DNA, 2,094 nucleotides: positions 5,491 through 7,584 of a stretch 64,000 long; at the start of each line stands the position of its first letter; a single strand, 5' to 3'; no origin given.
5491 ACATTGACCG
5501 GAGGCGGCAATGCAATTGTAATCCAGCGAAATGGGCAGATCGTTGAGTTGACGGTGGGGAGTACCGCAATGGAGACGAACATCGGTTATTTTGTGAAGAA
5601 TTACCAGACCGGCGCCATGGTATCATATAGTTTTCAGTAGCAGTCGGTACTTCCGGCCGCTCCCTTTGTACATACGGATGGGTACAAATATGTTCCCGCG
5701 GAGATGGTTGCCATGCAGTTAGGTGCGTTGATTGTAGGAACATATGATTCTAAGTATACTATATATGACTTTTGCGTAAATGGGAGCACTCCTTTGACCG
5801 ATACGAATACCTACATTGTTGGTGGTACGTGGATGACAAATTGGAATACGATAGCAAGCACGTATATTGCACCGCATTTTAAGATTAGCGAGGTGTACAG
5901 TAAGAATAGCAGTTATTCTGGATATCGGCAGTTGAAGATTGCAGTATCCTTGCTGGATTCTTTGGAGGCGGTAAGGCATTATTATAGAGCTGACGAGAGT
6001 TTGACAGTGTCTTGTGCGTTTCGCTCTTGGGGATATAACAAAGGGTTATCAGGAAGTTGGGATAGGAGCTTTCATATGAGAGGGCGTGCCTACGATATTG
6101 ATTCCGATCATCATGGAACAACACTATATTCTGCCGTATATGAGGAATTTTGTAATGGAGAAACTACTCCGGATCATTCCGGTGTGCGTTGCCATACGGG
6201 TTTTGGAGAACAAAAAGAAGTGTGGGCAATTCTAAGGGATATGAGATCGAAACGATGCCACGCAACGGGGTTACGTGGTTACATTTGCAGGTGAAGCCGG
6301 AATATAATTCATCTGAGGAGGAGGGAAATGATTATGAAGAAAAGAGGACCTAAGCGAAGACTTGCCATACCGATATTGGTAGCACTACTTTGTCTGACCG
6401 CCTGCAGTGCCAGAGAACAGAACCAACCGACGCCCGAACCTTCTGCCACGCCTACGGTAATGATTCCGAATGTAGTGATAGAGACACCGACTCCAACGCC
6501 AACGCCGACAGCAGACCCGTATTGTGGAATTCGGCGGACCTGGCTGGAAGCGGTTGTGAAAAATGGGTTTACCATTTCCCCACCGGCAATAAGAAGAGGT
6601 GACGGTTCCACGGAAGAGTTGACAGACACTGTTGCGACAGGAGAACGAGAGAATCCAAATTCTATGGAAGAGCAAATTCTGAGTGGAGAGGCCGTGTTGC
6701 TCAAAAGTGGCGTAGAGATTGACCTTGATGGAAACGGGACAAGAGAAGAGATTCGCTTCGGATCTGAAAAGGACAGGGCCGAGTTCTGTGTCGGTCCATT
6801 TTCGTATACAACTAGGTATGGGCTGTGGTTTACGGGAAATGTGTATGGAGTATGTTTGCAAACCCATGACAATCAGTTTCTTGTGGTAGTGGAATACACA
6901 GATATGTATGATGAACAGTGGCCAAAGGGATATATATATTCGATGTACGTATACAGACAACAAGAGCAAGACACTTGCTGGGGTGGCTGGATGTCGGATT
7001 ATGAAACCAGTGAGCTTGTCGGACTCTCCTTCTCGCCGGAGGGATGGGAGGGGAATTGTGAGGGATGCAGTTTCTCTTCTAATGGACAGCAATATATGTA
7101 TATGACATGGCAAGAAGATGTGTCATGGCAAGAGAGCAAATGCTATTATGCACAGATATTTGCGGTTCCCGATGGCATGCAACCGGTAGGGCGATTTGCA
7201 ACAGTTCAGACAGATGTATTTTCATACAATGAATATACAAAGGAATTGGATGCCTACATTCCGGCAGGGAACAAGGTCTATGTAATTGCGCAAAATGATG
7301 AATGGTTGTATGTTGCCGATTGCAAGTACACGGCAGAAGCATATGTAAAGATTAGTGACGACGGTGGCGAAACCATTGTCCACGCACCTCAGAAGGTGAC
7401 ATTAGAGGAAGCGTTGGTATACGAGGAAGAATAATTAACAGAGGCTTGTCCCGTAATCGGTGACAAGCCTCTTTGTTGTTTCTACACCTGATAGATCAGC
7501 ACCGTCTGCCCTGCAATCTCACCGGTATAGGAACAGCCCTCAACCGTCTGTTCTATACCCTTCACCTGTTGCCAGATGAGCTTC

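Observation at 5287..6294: Single in-frame TAG splits a lysin-like M15 peptidase / cell-wall-binding protein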

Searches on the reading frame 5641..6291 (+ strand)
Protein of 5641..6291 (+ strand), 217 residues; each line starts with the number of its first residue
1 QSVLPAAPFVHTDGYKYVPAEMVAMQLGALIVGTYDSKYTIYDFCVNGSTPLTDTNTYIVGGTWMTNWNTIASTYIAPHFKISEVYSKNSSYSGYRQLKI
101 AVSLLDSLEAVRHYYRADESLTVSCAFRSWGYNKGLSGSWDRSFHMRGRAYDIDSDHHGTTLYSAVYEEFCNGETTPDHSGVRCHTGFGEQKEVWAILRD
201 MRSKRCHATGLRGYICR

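Call 6: search_protein_families(library=pfam, proteins=[window:5641-6291:+], max_evalue=1)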
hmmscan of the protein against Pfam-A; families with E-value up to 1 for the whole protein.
seq(217 aa): 2 families
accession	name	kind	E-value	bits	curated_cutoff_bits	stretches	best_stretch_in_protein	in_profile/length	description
PF08291.16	Peptidase_M15_3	-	4.5e-08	33.6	23.2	1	79-162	2-84/108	Peptidase M15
PF05951.18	Peptidase_M15_2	-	0.002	18.3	27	1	99-154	52-111/153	Bacterial protein of unknown function (DUF882)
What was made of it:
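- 5641..6183 (+): Pseudogene segment B (frame 1): the rest of the Cu_amine_oxidN1-like domain and most of the M15 domain. Includes the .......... motif, with His codon 6073-6075 and Asp codon 6094-6096. Pfam Peptidase_M15_3 E=4.5e-8 (call 6).
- Checked: It also finds Peptidase_M15_3 downstream (call 6).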

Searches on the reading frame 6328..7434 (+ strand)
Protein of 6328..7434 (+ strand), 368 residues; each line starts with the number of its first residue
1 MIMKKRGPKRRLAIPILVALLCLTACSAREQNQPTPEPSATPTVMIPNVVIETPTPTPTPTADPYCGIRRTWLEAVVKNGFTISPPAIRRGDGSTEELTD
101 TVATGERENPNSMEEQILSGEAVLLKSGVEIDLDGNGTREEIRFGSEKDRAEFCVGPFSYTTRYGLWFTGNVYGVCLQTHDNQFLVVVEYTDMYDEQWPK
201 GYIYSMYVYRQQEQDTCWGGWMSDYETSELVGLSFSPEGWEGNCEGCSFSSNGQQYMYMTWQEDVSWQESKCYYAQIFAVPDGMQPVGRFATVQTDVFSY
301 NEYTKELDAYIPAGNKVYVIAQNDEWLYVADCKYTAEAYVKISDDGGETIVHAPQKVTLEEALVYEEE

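Call 23: search_protein_families(library=pfam, proteins=[window:6328-7434:+], max_evalue=0.01)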
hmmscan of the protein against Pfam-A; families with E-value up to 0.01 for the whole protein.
window:6328-7434:+ (368 aa): 0 families

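Call 38: search_protein_families(library=phrogs, proteins=[window:6328-7434:+], max_evalue=0.01)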
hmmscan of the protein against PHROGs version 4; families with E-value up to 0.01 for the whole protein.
window:6328-7434:+ (368 aa): 0 families

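Call 39: search_protein_families(library=ncbifam, proteins=[window:6328-7434:+], max_evalue=0.01)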
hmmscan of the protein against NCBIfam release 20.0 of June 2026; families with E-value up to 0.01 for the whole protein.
window:6328-7434:+ (368 aa): 0 families
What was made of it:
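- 6334..7434 (+): Downstream partner lipoprotein gene (lipo2), intact. Its start (ATG 6328 or 6334) overlaps the native end of the peptidase gene. The protein has a lipobox ...LCLTAC and a PT-rich linker. No Pfam, NCBIfam or PHROG match (calls 23, 38, 39).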

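Call 51: find_encoding_contigs(protein=window:6334-7434:+, flank=3000, max_places=6)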
Protein window:6334-7434:+ (366 aa): no gene with exactly this product is on record in the collection.
